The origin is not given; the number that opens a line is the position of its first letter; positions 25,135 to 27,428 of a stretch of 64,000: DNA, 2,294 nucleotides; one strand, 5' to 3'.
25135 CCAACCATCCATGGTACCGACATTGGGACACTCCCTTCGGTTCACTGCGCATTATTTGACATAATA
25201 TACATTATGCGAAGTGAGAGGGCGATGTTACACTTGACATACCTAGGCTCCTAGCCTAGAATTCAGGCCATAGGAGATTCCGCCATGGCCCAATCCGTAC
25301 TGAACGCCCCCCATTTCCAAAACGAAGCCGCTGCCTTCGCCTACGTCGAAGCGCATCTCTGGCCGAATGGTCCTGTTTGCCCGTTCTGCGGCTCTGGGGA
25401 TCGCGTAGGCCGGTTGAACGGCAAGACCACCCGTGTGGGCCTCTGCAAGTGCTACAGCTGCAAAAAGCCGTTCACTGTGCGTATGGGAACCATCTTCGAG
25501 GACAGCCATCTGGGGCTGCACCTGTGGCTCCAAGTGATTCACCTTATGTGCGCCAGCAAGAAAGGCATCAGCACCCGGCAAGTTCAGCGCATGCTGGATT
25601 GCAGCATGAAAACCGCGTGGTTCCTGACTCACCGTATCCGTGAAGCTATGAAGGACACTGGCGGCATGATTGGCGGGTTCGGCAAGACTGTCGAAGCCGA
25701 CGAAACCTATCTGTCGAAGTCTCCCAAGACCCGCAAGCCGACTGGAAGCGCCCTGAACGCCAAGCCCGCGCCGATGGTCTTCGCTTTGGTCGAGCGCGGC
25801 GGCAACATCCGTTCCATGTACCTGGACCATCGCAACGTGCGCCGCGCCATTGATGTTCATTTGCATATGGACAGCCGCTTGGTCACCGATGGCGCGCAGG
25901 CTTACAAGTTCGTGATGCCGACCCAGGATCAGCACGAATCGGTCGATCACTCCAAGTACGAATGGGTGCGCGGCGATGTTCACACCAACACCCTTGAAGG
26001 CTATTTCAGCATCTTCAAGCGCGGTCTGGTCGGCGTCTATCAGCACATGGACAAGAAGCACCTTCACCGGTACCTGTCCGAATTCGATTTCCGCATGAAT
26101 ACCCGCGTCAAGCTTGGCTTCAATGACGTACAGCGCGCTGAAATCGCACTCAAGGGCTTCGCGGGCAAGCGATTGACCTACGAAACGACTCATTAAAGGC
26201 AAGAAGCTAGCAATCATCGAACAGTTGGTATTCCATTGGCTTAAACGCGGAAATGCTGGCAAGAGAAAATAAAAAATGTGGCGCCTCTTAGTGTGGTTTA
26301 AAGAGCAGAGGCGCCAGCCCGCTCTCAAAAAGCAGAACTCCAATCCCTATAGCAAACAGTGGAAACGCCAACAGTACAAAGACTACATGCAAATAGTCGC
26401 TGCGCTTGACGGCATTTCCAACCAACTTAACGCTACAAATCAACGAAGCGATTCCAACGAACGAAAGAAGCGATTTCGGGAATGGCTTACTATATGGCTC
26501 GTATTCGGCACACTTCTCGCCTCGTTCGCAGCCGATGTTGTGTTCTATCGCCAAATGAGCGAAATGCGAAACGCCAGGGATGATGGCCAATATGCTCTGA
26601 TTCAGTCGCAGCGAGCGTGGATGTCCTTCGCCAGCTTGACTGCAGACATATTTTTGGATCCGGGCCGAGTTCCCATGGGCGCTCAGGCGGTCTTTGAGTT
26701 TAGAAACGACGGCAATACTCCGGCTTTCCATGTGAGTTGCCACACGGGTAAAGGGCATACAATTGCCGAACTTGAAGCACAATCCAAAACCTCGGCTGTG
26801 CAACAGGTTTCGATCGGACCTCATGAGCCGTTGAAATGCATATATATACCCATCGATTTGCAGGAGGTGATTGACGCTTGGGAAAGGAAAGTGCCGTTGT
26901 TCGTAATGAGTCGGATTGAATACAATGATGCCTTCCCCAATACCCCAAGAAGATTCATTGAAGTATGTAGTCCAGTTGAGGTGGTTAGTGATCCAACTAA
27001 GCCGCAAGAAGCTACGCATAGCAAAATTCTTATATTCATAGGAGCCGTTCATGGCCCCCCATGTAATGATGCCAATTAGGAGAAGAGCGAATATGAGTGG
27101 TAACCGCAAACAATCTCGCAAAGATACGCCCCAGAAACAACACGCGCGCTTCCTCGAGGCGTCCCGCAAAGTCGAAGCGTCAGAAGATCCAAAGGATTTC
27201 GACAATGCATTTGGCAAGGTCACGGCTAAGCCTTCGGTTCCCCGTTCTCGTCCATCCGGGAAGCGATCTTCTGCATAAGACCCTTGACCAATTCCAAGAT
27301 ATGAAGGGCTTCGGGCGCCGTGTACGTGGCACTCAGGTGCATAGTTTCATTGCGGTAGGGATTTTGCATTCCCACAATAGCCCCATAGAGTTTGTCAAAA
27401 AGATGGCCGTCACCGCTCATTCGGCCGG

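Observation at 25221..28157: IS1595-family transposon whose larger part is a three-gene, AT-richer cargo module of unknown function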

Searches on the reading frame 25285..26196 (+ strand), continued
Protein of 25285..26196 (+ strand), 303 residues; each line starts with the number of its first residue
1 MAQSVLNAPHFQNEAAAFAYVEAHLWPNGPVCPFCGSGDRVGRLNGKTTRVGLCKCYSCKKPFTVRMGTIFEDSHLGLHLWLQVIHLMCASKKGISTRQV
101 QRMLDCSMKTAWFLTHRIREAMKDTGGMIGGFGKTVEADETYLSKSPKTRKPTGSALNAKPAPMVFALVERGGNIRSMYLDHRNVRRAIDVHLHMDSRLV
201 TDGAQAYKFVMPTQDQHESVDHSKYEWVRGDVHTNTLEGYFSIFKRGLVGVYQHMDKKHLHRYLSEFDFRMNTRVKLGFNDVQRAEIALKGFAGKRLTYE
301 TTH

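Call 58: list_cluster_members(proteins=[P0001, P0121, window:25285-26196:+])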
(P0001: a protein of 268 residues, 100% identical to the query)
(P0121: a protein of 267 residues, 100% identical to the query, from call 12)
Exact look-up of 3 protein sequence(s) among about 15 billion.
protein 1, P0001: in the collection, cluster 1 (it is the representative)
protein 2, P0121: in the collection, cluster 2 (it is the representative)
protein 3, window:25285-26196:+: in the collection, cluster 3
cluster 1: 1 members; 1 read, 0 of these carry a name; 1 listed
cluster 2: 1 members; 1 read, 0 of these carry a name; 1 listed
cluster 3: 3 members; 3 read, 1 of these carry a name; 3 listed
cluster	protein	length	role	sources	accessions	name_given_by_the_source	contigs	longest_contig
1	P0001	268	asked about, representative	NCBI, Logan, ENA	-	-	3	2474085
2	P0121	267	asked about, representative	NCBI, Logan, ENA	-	-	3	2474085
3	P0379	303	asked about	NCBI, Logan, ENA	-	-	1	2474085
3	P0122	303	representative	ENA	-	-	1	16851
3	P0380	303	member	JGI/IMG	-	transposase-like protein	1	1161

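Call 73: search_protein_families(library=pfam, proteins=[L033:1344-2159:+, L033:2780-3457:+, L024:1589-2437:-, L072:3260-3865:+, L081:1105-1737:+, L068:5510-6142:+, L053:6404-7120:-], max_evalue=0.1)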
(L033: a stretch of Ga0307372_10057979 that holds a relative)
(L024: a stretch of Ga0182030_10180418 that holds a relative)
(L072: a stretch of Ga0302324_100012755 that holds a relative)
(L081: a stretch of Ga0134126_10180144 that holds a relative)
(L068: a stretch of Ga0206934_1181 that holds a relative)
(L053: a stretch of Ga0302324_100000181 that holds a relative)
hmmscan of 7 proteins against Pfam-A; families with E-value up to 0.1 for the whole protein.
L033:1344-2159:+ (271 aa): 1 family
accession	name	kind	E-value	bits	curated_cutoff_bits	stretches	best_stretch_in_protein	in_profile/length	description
PF18780.6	HNH_repeat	-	0.0093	16.7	26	0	107-127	3-23/54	Homing endonuclease associated repeat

L033:2780-3457:+ (225 aa): 4 families
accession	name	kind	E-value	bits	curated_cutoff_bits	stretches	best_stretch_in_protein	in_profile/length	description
PF14279.12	HNH_5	-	7.4e-09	35.9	27.5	1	139-191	1-54/56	HNH endonuclease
PF01844.29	HNH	-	9.6e-08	32.5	21.4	1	139-182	1-46/47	HNH endonuclease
PF13395.12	HNH_4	-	0.0028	18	22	1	139-182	1-50/54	HNH endonuclease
PF02945.21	Endonuclease_7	-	0.027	14.8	23.6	1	125-182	12-65/82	Recombination endonuclease VII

L024:1589-2437:- (282 aa): 0 families

L072:3260-3865:+ (201 aa): 0 families

L081:1105-1737:+ (210 aa): 0 families

L068:5510-6142:+ (210 aa): 0 families

L053:6404-7120:- (238 aa): 0 families

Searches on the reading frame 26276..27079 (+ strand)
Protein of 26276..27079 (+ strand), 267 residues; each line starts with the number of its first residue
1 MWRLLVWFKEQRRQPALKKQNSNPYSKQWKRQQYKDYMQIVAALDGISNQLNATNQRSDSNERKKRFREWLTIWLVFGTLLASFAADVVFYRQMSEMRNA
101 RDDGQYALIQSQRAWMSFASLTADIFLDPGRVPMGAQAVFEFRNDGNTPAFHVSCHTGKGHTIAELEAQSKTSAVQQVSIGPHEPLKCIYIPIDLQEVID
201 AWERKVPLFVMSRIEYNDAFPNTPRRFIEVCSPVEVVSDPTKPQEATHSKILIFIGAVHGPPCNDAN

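Call 4: search_protein_families(library=pfam, proteins=[window:26276-27079:+], max_evalue=1)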
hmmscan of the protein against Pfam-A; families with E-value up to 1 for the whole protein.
window:26276-27079:+ (267 aa): 0 families

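Call 6: search_protein_families(library=ncbifam, proteins=[window:26276-27079:+], max_evalue=1)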
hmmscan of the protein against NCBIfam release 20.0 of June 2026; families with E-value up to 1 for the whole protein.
window:26276-27079:+ (267 aa): 1 family
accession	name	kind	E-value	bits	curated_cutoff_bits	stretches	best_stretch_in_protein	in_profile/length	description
NF047331.1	phage_HTJ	equivalog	0.12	12.2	33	0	79-103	16-40/59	phage head-tail joining protein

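Call 9: search_protein_families(library=padloc, proteins=[window:26276-27079:+], max_evalue=1)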
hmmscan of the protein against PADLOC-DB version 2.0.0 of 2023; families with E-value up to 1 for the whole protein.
window:26276-27079:+ (267 aa): 0 families

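Call 10: search_protein_families(library=phrogs, proteins=[window:26276-27079:+], max_evalue=1)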
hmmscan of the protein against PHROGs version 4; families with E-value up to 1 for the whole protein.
window:26276-27079:+ (267 aa): 1 family
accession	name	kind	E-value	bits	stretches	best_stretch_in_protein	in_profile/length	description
phrog_8572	-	unknown function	0.3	11.1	1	17-94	137-215/533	-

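Call 12: find_homologous_proteins(query=window:26276-27079:+)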
Query window:26276-27079:+ (267 aa): 1 proteins with E <= 0.001 among 361 candidates.
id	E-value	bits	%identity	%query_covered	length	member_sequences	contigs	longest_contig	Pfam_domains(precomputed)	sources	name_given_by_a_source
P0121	6.7e-181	617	100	100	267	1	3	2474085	-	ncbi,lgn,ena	-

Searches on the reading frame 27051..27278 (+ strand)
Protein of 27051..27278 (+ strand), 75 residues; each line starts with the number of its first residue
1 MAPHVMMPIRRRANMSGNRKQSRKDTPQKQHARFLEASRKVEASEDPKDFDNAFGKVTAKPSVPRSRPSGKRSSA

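Call 4: search_protein_families(library=pfam, proteins=[window:27051-27278:+], max_evalue=1)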
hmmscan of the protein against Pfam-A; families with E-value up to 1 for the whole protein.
window:27051-27278:+ (75 aa): 0 families

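Call 6: search_protein_families(library=ncbifam, proteins=[window:27051-27278:+], max_evalue=1)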
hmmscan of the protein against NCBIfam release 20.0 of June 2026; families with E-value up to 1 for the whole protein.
window:27051-27278:+ (75 aa): 0 families

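Call 9: search_protein_families(library=padloc, proteins=[window:27051-27278:+], max_evalue=1)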
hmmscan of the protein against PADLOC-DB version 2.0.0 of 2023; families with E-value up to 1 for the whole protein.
window:27051-27278:+ (75 aa): 0 families

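Call 10: search_protein_families(library=phrogs, proteins=[window:27051-27278:+], max_evalue=1)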
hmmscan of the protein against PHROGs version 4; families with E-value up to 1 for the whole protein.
window:27051-27278:+ (75 aa): 1 family
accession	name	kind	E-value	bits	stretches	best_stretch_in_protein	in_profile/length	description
phrog_7288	-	unknown function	0.053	14.4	1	17-60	38-79/198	-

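Call 65: search_protein_families(library=pfam, alignment_id=A3, max_evalue=1)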
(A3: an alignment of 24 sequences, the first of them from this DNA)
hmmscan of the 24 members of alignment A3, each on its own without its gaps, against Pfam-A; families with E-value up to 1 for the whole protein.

A. member 1, seq(61 aa): 1 family
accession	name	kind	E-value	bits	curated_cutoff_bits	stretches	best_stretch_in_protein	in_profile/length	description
PF01374.23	Glyco_hydro_46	-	0.14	12.2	27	1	10-45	52-87/210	Glycosyl hydrolase family 46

B. families by the number of members that match (of 24 scanned): 8 families
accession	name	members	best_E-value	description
PF25424.1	PH_35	2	0.0079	Fungal deubiquitinating enzyme PH domain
PF01817.26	CM_2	1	0.018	Chorismate mutase type II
PF23468.1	ARC6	1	0.074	Plastid division regulator alpha solenoid domain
PF20250.3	FapA_N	1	0.11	Flagellar Assembly Protein A N-terminal region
PF01374.23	Glyco_hydro_46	1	0.14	Glycosyl hydrolase family 46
PF13320.12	GH123_cat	1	0.21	Glycoside hydrolase 123, catalytic domain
PF16008.10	DUF4778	1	0.25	Domain of unknown function (DUF4778)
PF14204.11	Ribosomal_L18_c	1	0.81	Ribosomal L18 C-terminal region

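Call 66: search_solved_structures(query=A3, max_evalue=10)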
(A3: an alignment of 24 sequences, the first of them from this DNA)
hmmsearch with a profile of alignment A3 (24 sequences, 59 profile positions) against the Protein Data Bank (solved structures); distinct sequences matched with E-value up to 10: 2.
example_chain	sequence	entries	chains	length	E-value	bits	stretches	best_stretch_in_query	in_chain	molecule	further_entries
7mcd_A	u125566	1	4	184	0.0014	21.7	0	24-49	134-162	AI-designed TIM-barrel F15C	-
8a22_Aw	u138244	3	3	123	2.9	11.1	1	11-55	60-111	uL29m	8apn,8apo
